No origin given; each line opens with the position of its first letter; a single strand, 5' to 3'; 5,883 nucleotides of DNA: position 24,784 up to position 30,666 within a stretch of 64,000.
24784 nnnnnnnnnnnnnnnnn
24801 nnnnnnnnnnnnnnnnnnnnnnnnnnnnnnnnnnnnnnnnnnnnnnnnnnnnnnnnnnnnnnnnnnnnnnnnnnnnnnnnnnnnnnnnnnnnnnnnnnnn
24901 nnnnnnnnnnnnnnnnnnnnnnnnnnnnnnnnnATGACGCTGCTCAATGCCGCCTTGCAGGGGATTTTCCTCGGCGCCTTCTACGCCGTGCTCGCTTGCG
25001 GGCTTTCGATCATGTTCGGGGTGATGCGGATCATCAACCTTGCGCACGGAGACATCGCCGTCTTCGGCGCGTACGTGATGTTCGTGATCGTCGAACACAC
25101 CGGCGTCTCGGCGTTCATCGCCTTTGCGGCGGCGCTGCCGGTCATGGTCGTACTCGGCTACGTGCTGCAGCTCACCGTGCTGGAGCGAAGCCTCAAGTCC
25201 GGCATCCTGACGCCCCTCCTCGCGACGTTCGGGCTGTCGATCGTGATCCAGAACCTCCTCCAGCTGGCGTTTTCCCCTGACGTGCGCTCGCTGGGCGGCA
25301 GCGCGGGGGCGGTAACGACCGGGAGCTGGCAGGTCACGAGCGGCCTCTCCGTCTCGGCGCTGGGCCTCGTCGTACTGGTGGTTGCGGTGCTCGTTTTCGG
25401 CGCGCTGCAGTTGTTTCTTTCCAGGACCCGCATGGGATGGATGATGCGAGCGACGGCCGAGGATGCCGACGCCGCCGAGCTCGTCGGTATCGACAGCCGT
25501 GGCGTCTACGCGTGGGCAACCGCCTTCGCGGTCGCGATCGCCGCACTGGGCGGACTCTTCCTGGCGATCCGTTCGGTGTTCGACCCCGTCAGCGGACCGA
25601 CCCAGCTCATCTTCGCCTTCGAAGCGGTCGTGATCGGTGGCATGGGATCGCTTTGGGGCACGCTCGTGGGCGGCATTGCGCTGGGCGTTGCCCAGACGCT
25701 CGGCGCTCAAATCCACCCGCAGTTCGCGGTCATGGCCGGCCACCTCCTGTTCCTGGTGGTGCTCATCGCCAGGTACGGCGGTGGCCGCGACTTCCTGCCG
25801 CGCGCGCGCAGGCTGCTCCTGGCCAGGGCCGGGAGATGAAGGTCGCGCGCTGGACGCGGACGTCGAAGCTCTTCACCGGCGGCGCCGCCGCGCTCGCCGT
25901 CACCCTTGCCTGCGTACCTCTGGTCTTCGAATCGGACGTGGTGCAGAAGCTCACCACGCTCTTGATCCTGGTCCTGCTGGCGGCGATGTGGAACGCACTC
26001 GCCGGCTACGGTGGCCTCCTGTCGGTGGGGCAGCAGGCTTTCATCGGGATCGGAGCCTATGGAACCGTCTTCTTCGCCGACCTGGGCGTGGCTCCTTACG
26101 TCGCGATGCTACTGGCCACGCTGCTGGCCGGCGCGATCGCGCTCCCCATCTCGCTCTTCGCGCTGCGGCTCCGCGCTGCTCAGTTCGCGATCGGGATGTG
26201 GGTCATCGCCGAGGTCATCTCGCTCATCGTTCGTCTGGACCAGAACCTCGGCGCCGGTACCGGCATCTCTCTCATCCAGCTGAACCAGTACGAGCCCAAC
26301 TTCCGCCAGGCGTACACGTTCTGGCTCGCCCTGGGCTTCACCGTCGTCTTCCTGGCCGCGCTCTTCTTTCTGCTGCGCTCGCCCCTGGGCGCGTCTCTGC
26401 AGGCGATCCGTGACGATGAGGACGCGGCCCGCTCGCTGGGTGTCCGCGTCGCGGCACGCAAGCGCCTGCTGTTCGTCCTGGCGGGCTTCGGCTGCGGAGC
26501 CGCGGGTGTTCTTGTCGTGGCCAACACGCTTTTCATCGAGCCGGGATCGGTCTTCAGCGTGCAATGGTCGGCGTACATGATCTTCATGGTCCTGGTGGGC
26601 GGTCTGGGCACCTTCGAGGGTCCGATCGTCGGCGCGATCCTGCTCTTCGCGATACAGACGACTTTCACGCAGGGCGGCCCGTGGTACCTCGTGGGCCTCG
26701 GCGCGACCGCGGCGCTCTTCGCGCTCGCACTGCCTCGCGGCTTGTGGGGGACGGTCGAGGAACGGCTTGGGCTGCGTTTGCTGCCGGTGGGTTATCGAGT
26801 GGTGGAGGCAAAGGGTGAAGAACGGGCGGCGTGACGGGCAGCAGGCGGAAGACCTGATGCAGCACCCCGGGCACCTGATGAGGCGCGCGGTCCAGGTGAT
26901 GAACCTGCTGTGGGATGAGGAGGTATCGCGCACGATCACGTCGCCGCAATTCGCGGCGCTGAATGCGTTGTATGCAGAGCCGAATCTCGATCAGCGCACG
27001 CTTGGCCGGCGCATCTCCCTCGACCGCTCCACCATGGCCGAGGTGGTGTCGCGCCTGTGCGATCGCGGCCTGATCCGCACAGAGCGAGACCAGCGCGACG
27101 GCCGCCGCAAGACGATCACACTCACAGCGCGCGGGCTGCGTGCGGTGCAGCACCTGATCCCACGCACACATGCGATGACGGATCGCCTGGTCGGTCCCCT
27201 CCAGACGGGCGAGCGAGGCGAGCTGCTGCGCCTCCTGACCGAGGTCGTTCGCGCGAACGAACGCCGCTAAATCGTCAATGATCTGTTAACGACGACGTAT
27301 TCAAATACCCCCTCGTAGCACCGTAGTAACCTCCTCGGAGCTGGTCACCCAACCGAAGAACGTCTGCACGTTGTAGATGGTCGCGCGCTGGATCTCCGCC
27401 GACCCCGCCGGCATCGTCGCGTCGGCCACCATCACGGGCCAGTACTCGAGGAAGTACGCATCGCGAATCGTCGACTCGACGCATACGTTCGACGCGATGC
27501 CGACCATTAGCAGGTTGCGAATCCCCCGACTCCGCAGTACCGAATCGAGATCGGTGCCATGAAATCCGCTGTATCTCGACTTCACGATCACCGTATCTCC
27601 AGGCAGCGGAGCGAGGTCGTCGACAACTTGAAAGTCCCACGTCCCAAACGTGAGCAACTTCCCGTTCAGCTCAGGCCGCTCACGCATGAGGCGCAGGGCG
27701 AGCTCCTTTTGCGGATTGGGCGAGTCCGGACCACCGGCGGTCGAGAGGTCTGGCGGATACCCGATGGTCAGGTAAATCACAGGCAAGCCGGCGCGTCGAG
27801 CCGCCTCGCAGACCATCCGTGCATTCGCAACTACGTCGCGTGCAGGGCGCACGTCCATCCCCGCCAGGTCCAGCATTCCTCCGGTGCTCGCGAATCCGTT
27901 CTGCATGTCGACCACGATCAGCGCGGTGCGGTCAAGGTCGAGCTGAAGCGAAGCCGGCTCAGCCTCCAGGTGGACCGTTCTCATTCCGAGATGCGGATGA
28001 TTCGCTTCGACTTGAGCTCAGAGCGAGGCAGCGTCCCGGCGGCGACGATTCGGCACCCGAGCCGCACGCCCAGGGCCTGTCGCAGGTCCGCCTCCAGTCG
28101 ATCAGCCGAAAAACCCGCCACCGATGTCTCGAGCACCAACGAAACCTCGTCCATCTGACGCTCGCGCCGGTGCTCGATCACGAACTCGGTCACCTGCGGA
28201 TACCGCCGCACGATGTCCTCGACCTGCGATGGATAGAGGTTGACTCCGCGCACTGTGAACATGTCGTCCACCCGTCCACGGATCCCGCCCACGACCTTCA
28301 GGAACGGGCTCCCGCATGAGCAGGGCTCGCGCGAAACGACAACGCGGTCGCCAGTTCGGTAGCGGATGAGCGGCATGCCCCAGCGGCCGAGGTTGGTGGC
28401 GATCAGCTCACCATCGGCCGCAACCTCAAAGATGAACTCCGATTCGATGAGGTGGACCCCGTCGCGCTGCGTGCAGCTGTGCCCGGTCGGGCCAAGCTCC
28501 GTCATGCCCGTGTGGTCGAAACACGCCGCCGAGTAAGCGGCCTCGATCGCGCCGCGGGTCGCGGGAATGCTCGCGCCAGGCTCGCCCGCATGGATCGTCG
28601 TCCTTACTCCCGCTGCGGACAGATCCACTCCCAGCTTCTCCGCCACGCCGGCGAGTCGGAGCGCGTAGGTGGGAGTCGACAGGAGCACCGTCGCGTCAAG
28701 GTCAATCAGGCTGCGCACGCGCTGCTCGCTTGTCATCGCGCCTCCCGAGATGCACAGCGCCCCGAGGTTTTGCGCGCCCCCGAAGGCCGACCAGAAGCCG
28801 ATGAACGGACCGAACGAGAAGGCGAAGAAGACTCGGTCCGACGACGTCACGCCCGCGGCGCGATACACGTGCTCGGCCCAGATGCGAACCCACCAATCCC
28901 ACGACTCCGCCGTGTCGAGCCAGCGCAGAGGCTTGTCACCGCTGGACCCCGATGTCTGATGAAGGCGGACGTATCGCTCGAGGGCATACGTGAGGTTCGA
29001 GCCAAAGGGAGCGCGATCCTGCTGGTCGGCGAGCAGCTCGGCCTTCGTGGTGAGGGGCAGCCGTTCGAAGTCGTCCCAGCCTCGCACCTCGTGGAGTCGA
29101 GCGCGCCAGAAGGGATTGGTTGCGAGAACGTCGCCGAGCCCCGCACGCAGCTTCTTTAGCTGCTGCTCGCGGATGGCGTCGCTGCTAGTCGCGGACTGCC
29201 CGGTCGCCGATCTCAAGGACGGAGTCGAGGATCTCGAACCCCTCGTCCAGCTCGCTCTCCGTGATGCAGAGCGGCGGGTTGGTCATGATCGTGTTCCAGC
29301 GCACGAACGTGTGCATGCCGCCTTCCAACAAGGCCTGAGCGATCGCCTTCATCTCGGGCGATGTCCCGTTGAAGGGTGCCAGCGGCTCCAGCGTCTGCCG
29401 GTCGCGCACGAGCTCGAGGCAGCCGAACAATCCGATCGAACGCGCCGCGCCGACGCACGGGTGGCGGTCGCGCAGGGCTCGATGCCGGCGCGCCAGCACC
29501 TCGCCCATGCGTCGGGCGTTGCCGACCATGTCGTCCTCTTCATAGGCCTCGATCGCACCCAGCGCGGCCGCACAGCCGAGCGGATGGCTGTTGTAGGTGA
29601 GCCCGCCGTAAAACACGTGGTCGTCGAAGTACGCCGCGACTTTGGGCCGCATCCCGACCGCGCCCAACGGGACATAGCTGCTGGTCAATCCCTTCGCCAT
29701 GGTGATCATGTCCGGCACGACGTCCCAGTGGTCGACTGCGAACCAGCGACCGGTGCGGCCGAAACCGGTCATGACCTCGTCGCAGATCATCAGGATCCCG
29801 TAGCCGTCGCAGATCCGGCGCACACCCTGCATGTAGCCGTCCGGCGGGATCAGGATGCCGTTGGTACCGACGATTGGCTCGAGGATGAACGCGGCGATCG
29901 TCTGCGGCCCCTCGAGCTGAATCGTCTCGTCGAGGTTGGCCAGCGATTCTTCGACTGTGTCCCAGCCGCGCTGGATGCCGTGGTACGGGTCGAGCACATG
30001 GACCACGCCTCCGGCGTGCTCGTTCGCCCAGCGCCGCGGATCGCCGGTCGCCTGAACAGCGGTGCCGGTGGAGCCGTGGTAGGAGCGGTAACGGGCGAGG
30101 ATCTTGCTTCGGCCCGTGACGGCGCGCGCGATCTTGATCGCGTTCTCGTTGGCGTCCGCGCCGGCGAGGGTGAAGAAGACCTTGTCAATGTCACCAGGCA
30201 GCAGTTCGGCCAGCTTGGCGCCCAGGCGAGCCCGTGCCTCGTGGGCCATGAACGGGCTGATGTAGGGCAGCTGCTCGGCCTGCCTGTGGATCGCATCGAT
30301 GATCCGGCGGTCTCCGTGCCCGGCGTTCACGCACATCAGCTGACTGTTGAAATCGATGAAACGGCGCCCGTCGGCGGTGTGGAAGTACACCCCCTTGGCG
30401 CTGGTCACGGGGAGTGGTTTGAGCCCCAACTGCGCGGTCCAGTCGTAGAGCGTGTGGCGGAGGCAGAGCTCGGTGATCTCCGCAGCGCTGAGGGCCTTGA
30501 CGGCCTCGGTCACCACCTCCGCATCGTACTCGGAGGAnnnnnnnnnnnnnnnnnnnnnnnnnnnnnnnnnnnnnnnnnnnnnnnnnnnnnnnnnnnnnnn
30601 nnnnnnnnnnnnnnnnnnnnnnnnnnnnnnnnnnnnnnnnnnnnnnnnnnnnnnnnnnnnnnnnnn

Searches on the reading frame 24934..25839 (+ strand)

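Call 44: search_protein_families(library=pfam, proteins=[window:24934-25839:+], max_evalue=0.001)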
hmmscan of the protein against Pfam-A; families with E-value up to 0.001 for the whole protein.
window:24934-25839:+ (301 aa): 1 family
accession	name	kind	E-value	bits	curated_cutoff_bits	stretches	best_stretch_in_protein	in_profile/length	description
PF02653.21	BPD_transp_2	-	4.8e-29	101.7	26.8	1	8-278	3-267/269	Branched-chain amino acid transport system / permease component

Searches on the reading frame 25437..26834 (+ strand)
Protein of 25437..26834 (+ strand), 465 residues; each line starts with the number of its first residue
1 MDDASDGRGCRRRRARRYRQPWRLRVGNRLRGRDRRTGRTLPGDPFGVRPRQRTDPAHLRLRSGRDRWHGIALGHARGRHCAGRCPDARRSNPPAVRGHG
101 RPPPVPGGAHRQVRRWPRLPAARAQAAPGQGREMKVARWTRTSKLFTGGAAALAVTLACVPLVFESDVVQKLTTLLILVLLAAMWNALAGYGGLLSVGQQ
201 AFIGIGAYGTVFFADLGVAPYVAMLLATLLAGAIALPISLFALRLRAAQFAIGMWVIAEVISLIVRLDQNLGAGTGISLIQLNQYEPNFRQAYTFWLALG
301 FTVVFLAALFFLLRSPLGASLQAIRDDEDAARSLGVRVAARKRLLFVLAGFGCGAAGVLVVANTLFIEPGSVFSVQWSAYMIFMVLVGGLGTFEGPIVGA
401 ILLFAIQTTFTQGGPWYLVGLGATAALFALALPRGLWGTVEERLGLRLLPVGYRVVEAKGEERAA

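Call 44: search_protein_families(library=pfam, proteins=[window:25437-26834:+], max_evalue=0.001)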
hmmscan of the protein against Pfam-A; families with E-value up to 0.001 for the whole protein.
window:25437-26834:+ (465 aa): 1 family
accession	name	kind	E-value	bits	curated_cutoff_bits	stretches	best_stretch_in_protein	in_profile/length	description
PF02653.21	BPD_transp_2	-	2e-27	96.4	26.8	1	172-416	6-252/269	Branched-chain amino acid transport system / permease component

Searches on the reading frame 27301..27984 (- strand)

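Call 44: search_protein_families(library=pfam, proteins=[window:27301-27984:-], max_evalue=0.001)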
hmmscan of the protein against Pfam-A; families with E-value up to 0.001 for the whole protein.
window:27301-27984:- (227 aa): 1 family
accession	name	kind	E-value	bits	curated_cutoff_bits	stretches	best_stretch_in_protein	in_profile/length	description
PF00857.26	Isochorismatase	-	8.4e-42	143.6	27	1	20-218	1-175/175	Isochorismatase domain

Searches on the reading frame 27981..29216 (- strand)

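Call 45: search_protein_families(library=pfam, proteins=[window:27981-29216:-], max_evalue=0.001)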
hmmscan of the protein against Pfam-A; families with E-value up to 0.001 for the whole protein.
window:27981-29216:- (411 aa): 1 family
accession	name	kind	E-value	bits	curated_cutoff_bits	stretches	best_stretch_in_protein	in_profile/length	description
PF14535.12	AMP-binding_C_2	-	1.2e-14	54.8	25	1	324-407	1-93/96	AMP-binding enzyme C-terminal domain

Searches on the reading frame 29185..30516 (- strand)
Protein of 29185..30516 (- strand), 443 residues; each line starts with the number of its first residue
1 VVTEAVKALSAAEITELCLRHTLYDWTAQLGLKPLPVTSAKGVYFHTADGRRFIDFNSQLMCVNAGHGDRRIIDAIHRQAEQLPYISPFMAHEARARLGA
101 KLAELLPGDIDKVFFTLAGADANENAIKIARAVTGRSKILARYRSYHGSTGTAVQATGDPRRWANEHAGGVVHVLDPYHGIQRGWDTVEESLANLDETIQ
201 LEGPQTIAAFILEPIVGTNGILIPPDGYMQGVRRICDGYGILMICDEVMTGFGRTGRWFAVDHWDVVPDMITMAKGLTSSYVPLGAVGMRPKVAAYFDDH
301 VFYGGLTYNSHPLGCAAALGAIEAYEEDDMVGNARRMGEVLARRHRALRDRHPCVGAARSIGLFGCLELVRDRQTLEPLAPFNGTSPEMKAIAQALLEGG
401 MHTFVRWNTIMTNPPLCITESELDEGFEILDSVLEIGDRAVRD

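Call 45: search_protein_families(library=pfam, proteins=[window:29185-30516:-], max_evalue=0.001)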
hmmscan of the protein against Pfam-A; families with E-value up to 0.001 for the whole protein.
window:29185-30516:- (443 aa): 1 family
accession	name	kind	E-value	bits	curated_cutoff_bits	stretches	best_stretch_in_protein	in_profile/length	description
PF00202.27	Aminotran_3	-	4e-83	279.8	30.5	1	35-434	11-403/403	Aminotransferase class-III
